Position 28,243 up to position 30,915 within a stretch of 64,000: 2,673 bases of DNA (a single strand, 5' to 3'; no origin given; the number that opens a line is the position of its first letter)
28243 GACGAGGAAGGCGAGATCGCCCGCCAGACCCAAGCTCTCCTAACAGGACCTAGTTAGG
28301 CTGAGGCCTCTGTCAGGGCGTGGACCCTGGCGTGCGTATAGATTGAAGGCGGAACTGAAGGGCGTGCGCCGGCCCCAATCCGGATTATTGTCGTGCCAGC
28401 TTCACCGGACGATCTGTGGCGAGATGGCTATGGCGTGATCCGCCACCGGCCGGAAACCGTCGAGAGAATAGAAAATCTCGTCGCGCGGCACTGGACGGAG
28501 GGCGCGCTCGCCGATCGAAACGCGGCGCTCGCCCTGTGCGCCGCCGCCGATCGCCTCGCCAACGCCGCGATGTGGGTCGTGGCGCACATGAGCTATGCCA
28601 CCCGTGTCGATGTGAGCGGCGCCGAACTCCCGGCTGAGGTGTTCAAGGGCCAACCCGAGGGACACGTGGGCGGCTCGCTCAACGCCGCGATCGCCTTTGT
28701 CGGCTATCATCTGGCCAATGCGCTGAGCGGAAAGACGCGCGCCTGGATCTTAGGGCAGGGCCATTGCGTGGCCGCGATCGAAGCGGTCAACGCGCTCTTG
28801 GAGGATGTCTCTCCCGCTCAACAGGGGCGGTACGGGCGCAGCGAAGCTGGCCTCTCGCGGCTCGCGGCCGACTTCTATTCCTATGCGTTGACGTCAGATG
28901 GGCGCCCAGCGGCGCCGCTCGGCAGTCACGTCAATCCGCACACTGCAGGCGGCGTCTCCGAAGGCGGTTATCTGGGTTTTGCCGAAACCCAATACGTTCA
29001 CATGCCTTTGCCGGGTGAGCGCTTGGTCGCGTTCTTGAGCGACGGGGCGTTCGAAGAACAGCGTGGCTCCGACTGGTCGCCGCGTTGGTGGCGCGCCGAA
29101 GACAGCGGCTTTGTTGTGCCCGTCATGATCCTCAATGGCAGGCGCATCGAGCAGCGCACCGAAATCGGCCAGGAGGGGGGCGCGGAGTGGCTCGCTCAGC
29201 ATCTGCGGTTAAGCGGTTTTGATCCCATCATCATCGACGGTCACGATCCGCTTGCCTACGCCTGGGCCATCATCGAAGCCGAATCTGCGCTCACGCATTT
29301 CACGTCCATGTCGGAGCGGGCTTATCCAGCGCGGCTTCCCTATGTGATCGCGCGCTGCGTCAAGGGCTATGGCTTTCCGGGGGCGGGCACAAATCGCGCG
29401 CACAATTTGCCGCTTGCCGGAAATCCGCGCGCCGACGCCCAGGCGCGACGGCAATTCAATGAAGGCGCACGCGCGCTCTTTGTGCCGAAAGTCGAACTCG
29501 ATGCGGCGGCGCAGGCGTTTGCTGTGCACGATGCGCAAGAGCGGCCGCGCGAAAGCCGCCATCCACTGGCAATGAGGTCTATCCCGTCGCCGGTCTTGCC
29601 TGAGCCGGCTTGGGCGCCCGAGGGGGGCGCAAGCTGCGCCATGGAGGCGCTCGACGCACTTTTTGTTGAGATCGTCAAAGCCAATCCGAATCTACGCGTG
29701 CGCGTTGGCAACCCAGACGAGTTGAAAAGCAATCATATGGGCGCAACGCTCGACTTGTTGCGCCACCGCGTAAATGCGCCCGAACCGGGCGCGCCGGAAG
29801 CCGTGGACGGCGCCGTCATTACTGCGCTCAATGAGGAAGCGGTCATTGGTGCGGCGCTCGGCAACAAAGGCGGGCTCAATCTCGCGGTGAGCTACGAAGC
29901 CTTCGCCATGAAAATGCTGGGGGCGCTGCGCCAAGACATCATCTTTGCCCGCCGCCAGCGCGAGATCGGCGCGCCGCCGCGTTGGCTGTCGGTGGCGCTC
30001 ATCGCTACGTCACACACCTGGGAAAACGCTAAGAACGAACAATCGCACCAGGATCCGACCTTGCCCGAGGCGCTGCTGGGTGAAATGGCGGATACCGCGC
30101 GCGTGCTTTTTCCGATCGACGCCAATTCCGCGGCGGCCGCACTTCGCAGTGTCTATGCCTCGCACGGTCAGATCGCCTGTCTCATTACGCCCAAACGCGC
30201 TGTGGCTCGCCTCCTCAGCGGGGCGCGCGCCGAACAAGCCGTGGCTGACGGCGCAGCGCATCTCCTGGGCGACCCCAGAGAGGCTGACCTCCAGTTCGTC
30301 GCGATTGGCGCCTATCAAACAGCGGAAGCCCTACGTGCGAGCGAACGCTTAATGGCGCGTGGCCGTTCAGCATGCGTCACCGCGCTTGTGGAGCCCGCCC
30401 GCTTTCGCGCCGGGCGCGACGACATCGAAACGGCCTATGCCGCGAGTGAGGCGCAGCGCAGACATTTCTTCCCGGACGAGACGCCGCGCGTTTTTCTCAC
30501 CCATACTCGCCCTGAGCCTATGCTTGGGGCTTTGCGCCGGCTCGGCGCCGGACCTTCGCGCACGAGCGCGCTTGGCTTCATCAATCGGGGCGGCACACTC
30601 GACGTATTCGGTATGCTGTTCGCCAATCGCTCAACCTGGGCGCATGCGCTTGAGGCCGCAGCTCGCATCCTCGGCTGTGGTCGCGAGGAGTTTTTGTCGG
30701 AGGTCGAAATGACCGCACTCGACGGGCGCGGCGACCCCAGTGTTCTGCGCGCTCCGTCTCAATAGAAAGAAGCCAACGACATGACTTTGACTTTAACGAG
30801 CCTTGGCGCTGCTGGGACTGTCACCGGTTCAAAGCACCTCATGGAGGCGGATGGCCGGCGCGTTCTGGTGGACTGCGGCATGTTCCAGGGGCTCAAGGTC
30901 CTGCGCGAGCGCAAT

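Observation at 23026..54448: Three homologous ~70-72 nt hairpin elements at the predicted +1 of ECF promoters: candidate new structured RNA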

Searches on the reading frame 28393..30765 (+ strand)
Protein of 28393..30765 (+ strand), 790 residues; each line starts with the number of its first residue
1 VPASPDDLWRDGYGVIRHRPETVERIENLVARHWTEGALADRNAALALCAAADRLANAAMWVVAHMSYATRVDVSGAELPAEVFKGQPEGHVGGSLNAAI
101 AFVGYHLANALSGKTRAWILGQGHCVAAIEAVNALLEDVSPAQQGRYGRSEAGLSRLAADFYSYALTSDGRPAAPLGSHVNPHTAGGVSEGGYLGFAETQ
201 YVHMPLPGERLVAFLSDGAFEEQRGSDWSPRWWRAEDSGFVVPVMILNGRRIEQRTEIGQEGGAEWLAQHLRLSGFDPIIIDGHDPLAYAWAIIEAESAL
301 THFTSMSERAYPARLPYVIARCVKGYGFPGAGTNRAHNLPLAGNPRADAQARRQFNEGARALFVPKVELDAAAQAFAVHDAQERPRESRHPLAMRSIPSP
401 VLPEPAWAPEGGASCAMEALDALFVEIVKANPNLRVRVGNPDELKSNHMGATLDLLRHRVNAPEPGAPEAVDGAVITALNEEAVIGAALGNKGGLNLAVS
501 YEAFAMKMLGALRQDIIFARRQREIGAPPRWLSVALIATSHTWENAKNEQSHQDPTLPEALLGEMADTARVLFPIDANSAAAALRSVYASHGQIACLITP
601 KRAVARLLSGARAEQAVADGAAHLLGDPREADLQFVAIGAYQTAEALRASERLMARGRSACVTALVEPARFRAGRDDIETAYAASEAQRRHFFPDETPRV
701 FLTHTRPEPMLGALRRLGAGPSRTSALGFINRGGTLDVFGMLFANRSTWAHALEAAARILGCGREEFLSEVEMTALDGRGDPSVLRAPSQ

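Call 41: search_protein_families(library=pfam, proteins=[window:28393-30765:+], max_evalue=0.001)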
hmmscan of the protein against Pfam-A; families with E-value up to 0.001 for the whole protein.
window:28393-30765:+ (790 aa): 2 families
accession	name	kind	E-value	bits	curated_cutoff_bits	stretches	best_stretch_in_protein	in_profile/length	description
PF03894.20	XFP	-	2.1e-40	138.8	22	1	419-588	2-175/177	D-xylulose 5-phosphate/D-fructose 6-phosphate phosphoketolase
PF09364.15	XFP_N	-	2e-14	53.7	23.7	1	53-354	11-318/364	XFP N-terminal domain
